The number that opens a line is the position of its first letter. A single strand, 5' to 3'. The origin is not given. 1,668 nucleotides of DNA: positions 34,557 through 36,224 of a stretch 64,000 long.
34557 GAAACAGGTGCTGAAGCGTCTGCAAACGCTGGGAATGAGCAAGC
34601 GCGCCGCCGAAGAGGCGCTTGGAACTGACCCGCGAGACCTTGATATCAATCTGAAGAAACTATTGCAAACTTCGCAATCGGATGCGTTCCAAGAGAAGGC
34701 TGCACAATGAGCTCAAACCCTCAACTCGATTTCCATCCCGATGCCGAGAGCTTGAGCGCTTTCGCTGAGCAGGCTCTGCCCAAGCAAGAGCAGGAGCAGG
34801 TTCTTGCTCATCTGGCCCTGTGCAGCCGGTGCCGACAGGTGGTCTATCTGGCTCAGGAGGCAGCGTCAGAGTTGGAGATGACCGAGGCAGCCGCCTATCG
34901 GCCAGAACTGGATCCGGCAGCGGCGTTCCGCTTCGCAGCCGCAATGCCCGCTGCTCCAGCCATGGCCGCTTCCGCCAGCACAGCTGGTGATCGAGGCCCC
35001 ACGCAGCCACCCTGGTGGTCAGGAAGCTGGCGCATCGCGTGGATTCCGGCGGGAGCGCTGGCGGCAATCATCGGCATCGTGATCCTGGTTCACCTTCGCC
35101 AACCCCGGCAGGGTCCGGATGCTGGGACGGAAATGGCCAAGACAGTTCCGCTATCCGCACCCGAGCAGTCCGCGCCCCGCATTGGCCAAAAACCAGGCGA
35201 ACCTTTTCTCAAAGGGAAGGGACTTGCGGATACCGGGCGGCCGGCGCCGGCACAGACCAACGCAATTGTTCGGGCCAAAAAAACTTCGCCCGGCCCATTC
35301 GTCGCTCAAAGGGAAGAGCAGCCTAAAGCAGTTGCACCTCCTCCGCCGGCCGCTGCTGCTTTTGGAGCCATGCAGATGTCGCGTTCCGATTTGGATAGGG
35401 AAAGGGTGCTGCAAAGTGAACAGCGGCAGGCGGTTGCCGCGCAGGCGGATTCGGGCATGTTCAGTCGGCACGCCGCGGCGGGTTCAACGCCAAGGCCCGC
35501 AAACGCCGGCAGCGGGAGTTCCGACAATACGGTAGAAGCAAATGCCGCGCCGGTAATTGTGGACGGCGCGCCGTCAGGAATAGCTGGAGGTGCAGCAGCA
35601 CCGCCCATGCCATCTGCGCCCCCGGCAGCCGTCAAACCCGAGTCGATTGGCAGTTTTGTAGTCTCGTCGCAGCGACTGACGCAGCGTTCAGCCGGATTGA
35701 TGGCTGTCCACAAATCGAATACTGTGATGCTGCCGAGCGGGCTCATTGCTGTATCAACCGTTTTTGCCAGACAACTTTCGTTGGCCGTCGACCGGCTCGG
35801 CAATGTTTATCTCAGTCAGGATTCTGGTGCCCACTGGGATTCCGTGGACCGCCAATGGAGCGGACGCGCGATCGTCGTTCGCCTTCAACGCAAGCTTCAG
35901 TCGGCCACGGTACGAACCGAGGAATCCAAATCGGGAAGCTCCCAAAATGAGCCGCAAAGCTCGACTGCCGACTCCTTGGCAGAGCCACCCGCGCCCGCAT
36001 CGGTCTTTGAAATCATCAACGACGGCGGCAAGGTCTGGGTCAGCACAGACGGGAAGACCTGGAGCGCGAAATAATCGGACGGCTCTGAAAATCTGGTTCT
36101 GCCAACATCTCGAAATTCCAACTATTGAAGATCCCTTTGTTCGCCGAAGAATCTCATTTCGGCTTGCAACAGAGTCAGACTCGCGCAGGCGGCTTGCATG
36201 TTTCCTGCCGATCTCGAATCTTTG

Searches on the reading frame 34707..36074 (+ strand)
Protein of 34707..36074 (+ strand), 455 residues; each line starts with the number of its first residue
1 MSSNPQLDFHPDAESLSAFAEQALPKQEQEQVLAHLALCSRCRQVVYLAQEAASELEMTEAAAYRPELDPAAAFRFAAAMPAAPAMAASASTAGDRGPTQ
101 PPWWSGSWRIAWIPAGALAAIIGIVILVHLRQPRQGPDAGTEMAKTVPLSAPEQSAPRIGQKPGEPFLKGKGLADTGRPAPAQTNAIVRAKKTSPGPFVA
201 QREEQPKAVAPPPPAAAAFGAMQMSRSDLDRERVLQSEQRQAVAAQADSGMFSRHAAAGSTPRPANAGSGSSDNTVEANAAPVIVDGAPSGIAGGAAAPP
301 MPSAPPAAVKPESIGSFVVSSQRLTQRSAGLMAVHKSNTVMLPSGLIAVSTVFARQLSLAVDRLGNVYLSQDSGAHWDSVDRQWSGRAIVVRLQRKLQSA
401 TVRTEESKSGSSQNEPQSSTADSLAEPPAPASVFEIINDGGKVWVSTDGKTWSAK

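Call 63: search_protein_families(library=pfam, proteins=[window:34707-36074:+], max_evalue=0.00001)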
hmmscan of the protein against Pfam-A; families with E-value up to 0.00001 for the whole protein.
window:34707-36074:+ (455 aa): 1 family
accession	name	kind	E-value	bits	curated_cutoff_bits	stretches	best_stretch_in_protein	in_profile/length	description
PF13490.11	zf-HC2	-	5.9e-06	26.7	22.2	0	14-43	6-35/35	Putative zinc-finger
